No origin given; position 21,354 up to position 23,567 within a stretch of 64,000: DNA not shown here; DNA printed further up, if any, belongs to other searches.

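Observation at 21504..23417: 637-aa ORF with no detectable domain but clean high-GC coding signature and an exceptionally strong RBS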

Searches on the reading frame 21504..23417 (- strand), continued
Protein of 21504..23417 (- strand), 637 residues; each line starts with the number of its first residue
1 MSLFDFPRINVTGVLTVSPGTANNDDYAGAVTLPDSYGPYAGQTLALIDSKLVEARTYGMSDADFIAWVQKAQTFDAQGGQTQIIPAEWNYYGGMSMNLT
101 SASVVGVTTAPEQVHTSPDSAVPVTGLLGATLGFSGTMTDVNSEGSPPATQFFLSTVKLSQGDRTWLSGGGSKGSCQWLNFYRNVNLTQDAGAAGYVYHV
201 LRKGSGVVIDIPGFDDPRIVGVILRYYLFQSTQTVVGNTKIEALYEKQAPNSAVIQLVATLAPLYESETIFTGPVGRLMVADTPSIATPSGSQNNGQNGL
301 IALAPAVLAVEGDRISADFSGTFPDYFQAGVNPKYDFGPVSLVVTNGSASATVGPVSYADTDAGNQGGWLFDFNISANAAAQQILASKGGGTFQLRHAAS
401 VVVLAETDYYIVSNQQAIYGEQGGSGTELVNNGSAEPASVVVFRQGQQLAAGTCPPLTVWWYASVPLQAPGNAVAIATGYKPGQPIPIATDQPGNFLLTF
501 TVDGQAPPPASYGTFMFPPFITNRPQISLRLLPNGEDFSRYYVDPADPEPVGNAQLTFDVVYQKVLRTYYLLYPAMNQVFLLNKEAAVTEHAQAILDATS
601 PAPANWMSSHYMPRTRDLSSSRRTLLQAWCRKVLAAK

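Call 36: search_protein_families(library=pfam, proteins=[P0146, P0132, P0171, P0135, P0150, P0179, P0130, P0142, P0200, P0222], max_evalue=0.01)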
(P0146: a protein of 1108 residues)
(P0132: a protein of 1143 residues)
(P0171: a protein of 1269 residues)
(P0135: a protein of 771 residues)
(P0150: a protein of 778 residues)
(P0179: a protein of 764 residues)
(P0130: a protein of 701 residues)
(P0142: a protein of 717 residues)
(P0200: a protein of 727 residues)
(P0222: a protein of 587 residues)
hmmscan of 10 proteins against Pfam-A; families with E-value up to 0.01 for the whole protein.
P0146 (1108 aa): 0 families

P0132 (1143 aa): 0 families

P0171 (1269 aa): 0 families

P0135 (771 aa): 0 families

P0150 (778 aa): 0 families

P0179 (764 aa): 0 families

P0130 (701 aa): 0 families

P0142 (717 aa): 0 families

P0200 (727 aa): 0 families

P0222 (587 aa): 0 families

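Call 38: search_protein_families(library=ncbifam, proteins=[P0146, P0132, P0171, P0135, P0150, P0179, P0130, P0142, P0200, P0222], max_evalue=0.01)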
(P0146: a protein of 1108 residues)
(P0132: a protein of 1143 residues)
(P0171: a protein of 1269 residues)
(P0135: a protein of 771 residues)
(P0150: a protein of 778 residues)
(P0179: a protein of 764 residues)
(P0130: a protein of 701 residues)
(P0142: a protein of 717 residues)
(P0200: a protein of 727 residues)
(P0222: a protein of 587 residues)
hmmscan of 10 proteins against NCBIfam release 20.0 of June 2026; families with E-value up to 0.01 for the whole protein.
P0146 (1108 aa): 1 family
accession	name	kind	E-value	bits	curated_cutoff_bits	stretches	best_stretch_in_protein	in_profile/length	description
TIGR04492.1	VioB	equivalog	1.4e-16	59.5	1250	2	1-159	1-157/1003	iminophenyl-pyruvate dimer synthase VioB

P0132 (1143 aa): 1 family
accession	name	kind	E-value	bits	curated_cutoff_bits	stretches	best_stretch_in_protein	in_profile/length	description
TIGR04492.1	VioB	equivalog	6e-09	34.3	1250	0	582-680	487-576/1003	iminophenyl-pyruvate dimer synthase VioB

P0171 (1269 aa): 1 family
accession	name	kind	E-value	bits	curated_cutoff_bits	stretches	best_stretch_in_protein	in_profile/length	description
TIGR04492.1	VioB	equivalog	1.4e-10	39.6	1250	2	689-794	486-581/1003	iminophenyl-pyruvate dimer synthase VioB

P0135 (771 aa): 1 family
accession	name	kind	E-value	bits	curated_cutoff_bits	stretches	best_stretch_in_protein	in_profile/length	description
TIGR04492.1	VioB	equivalog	2e-06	25.9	1250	0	659-734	501-575/1003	iminophenyl-pyruvate dimer synthase VioB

P0150 (778 aa): 1 family
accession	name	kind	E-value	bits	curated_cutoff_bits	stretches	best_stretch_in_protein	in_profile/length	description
TIGR04492.1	VioB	equivalog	1.5e-12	46.2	1250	2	661-772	497-603/1003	iminophenyl-pyruvate dimer synthase VioB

P0179 (764 aa): 1 family
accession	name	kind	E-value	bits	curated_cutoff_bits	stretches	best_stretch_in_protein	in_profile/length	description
TIGR04492.1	VioB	equivalog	1.1e-11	43.3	1250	2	673-748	502-576/1003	iminophenyl-pyruvate dimer synthase VioB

P0130 (701 aa): 1 family
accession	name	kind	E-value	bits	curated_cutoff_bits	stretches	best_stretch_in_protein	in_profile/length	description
TIGR04492.1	VioB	equivalog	8.5e-09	33.8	1250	1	615-691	500-575/1003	iminophenyl-pyruvate dimer synthase VioB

P0142 (717 aa): 1 family
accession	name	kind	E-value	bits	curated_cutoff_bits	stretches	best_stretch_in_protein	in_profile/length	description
TIGR04492.1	VioB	equivalog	9.1e-11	40.3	1250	1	623-702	498-575/1003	iminophenyl-pyruvate dimer synthase VioB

P0200 (727 aa): 1 family
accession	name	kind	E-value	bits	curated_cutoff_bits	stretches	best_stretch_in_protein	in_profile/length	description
TIGR04492.1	VioB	equivalog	6.3e-12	44.1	1250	2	1-160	1-172/1003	iminophenyl-pyruvate dimer synthase VioB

P0222 (587 aa): 1 family
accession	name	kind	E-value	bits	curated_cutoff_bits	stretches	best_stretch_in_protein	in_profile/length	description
TIGR04492.1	VioB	equivalog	1.3e-18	66.3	1250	1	233-577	258-581/1003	iminophenyl-pyruvate dimer synthase VioB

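Call 43: find_related_loci(query=A1, collection=genome_contigs, flank=8000)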
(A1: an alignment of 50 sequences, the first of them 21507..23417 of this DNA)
Query A1 (637 aa) in genome_contigs; peptide patterns used: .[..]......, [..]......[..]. (x = any residue, [..] = any of these).
149 stretches matched a pattern; 146 encode a relative of the query (tblastn E <= 1e-3); the best 80 are kept; 80 distinct loci.
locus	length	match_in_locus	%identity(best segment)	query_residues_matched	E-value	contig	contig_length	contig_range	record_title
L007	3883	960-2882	78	1-637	0e+0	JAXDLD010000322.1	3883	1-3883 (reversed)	MAG: Acidobacteriota bacterium isolate BP_61 scaffold_2634667, whole genome shotgun sequence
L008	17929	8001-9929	74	1-635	0e+0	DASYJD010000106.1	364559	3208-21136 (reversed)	MAG TPA_asm: Thermoanaerobaculia bacterium isolate SMAG_U4286 k141_2260506, whole genome shotgun sequence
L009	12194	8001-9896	74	1-636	0e+0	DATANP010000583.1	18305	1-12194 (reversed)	MAG TPA_asm: Thermoanaerobaculia bacterium isolate SMAG_U7022 k141_413121, whole genome shotgun sequence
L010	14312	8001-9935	70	1-631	0e+0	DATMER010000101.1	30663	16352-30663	MAG TPA_asm: Thermoanaerobaculia bacterium isolate SMAG_U13441 k141_1358124, whole genome shotgun sequence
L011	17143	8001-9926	68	1-637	0e+0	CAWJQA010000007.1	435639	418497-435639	MAG: uncultured Holophagales bacterium isolate MFD02979.bin.2.191 genome assembly, contig: contig_27762, whole genome sh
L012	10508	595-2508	71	1-633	0e+0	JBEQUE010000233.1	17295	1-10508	MAG: Acidobacteriota bacterium isolate MAG_Dt_02 k247_323088, whole genome shotgun sequence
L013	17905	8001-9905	68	1-634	0e+0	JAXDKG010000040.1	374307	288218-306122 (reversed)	MAG: Acidobacteriota bacterium isolate BP_59 scaffold_4391491, whole genome shotgun sequence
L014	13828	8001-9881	67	1-636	0e+0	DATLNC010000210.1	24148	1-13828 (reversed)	MAG TPA_asm: Thermoanaerobaculia bacterium isolate SMAG_U13790 k141_2718089, whole genome shotgun sequence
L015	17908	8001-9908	67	1-635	0e+0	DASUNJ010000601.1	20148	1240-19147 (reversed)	MAG TPA_asm: Thermoanaerobaculia bacterium isolate SMAG_U1597 k141_1234127, whole genome shotgun sequence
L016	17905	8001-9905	66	1-636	0e+0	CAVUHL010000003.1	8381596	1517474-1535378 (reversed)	MAG: uncultured Holophagales bacterium isolate MFD01916.bin.1.17 genome assembly, contig: contig_1998, whole genome shot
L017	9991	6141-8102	61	1-637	0e+0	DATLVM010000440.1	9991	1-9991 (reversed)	MAG TPA_asm: Pyrinomonadaceae bacterium isolate SMAG_U13192 k141_186210, whole genome shotgun sequence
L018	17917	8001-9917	62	1-633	0e+0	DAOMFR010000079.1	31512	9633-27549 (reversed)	MAG TPA_asm: Blastocatellia bacterium isolate AMR_MDS_4997 NODE_452_length_31512_cov_13.405347, whole genome shotgun seq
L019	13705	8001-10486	62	1-636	0e+0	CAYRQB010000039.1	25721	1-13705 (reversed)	MAG TPA_asm: uncultured Heliomicrobium sp. isolate SRP287453_co1_6 genome assembly, contig: NODE_3252_length_25721_cov_6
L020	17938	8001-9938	60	1-637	0e+0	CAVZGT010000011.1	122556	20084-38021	MAG: uncultured Acidobacteriota bacterium isolate MFD05567.bin.2.150 genome assembly, contig: contig_21809, whole genome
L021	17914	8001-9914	62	1-634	0e+0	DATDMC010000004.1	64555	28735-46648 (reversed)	MAG TPA_asm: Pyrinomonadaceae bacterium isolate SMAG_U400 k141_220499, whole genome shotgun sequence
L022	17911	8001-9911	61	1-636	0e+0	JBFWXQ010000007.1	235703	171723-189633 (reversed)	MAG: Blastocatellales bacterium isolate CA_2019_TPBS_144 NODE_474_length_235703_cov_20.795569_TPBS, whole genome shotgun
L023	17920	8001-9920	60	1-633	0e+0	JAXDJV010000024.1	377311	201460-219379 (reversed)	MAG: Acidobacteriota bacterium isolate BP_58 scaffold_2704148, whole genome shotgun sequence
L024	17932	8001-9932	61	1-634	0e+0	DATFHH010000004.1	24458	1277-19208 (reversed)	MAG TPA_asm: Pyrinomonadaceae bacterium isolate SMAG_U8684 k141_180737, whole genome shotgun sequence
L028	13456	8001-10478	60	1-633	0e+0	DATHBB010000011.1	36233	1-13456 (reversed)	MAG TPA_asm: Pyrinomonadaceae bacterium isolate SMAG_U10705 k141_993166, whole genome shotgun sequence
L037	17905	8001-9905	59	1-636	0e+0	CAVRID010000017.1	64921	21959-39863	MAG: uncultured Acidobacteriaceae bacterium isolate MFD05705.bin.1.189 genome assembly, contig: contig_31041, whole geno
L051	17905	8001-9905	59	1-632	0e+0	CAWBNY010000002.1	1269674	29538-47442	MAG: uncultured Acidimicrobiia bacterium isolate MFD01275.bin.1.25 genome assembly, contig: contig_2809, whole genome sh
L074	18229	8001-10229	46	1-633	3e-171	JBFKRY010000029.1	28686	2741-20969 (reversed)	MAG: Acidimicrobiales bacterium isolate Mix_sand23.2022.09.D.29 k141_757228_length_28686_cov_12.4603, whole genome shotg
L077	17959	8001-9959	45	1-637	8e-166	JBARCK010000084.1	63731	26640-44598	MAG: Sulfitobacter sp. isolate MFD03261_ilm_asm_bin17 k127_7421, whole genome shotgun sequence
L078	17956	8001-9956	43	1-637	4e-162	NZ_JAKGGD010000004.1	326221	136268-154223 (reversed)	Paracoccus salsus strain EGI L200073 NODE_4_length_326221_cov_255.642833, whole genome shotgun sequence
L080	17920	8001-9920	44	1-637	1e-160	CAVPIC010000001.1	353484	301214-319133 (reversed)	MAG: Ilumatobacteraceae bacterium isolate MFD09964.bin.2.103 genome assembly, contig: contig_11686, whole genome shotgun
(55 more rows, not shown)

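Call 47: search_protein_families(library=pfam, proteins=[L021:5286-5702:+, L021:5731-7920:+, L022:10612-12873:+, L022:4188-4913:-, L022:2740-4392:-, L023:10030-11997:-, L021:2411-5263:+, L022:955-2727:-, L014:5365-7236:-, L024:10780-12486:-], max_evalue=0.001)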
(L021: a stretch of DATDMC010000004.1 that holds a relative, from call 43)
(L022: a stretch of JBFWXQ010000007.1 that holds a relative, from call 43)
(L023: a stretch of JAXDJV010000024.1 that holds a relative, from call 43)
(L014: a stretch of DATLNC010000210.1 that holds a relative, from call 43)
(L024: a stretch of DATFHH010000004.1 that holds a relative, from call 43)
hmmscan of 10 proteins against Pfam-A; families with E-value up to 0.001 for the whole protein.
L021:5286-5702:+ (138 aa): 1 family
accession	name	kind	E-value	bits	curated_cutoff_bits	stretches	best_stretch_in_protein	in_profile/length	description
PF13185.12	GAF_2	-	8.8e-10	39.4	28.6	1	12-134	12-129/136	GAF domain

L021:5731-7920:+ (729 aa): 0 families

L022:10612-12873:+ (753 aa): 2 families
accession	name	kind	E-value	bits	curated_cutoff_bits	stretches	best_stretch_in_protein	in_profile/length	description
PF07731.20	Cu-oxidase_2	-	7.8e-15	55.3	20.4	1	619-743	23-134/137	Multicopper oxidase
PF07732.21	Cu-oxidase_3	-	2.9e-06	27.8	21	0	370-402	89-117/119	Multicopper oxidase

L022:4188-4913:- (241 aa): 1 family
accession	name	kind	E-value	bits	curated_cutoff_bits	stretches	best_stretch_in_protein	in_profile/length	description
PF09335.16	VTT_dom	-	4.2e-19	69.7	33.9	1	83-198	1-122/123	VTT domain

L022:2740-4392:- (550 aa): 0 families

L023:10030-11997:- (655 aa): 3 families
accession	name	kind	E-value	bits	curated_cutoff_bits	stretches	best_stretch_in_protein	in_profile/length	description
PF00593.30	TonB_dep_Rec_b-barrel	-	8.3e-42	145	27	1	216-616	21-436/436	TonB dependent receptor-like, beta-barrel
PF07715.20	Plug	-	4e-25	88.8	23.9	1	38-146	4-107/107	TonB-dependent Receptor Plug Domain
PF14905.12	OMP_b-brl_3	-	5.8e-05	22.8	27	1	454-653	205-408/408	Outer membrane protein beta-barrel family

L021:2411-5263:+ (950 aa): 5 families
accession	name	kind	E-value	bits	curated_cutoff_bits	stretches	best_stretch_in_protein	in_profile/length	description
PF00593.30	TonB_dep_Rec_b-barrel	-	1.1e-31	111.6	27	1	390-917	27-436/436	TonB dependent receptor-like, beta-barrel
PF13620.12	CarboxypepD_reg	-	1.2e-18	67.7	32.3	1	48-127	1-81/82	Carboxypeptidase regulatory-like domain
PF07715.20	Plug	-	9.1e-16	58.7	23.9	1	150-255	4-107/107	TonB-dependent Receptor Plug Domain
PF13715.12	CarbopepD_reg_2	-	8.8e-09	35.7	32.2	1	49-132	1-81/88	CarboxypepD_reg-like domain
PF17210.9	SdrD_B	-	0.00053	20.6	29.7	0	54-107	17-71/112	SdrD B-like domain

L022:955-2727:- (590 aa): 3 families
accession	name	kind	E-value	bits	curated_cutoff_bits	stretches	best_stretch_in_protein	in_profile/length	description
PF01011.28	PQQ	-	1.3e-20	74.1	26.7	1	278-380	227-328/595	Glucose/ethanol/alcohol dehydrogenase, beta-propeller domain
PF13360.13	PQQ_2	-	5.2e-12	46.4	27.6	1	505-545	62-102/233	Outer membrane protein assembly factor BamB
PF13570.13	Beta-prop_ACSF4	-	1.4e-08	35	133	0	85-172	55-133/329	Beta-alanine-activating enzyme, beta-propeller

L014:5365-7236:- (623 aa): 12 families
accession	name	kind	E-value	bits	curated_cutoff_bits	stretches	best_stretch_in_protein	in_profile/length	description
PF00326.27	Peptidase_S9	-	3.3e-52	177.5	22.6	1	413-621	3-212/213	Prolyl oligopeptidase family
PF07676.18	PD40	-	1e-15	57.6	20.9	1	36-62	11-38/38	WD40-like Beta Propeller Repeat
PF20434.5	BD-FAE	-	1.2e-11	45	26.8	1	385-579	3-215/215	BD-FAE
PF01738.24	DLH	-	3.3e-11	43.6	21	1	383-604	3-194/217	Dienelactone hydrolase family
PF02129.25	Peptidase_S15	-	8.2e-11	42.5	23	1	377-511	1-132/262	X-Pro dipeptidyl-peptidase (S15 family)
PF12146.15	Hydrolase_4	-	1.9e-07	31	27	0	393-501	2-103/239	Serine aminopeptidase, S33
PF05448.18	AXE1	-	2.9e-06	26.7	21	1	371-489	59-191/321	Acetyl xylan esterase (AXE1)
PF00561.26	Abhydrolase_1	-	3.6e-05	24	25.8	0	396-501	1-96/245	alpha/beta hydrolase fold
PF12697.13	Abhydrolase_6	-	5e-05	24.5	26.3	1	412-598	13-206/217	Alpha/beta hydrolase family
PF00930.27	DPPIV_N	-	5.2e-05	22.6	22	0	40-75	241-277/354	Dipeptidyl peptidase IV (DPP IV) N-terminal region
PF07859.19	Abhydrolase_3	-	7e-05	23.1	25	0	543-598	154-208/210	alpha/beta hydrolase fold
PF25174.1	Beta-prop_THOC3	-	0.00014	21.4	305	0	37-94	217-271/272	THOC3 beta-propeller domain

L024:10780-12486:- (568 aa): 6 families
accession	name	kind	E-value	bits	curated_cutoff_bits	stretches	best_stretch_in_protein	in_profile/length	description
PF00005.33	ABC_tran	-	5.9e-22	79.2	25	1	361-496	3-136/137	ABC transporter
PF00664.28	ABC_membrane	-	3.1e-08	34.1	28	1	16-295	2-273/274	ABC transporter transmembrane region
PF02463.25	SMC_N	-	1.9e-07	31.2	40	0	439-540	118-210/220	RecF/RecN/SMC N terminal domain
PF13304.12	AAA_21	-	1.1e-05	26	27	0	371-389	1-19/304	AAA domain, putative AbiEii toxin, Type IV TA system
PF13476.12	AAA_23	-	0.00067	20.8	27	0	356-387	9-37/201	AAA domain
PF09818.15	ABC_ATPase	-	0.0007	19.1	23.2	0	364-387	75-97/283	P-loop domain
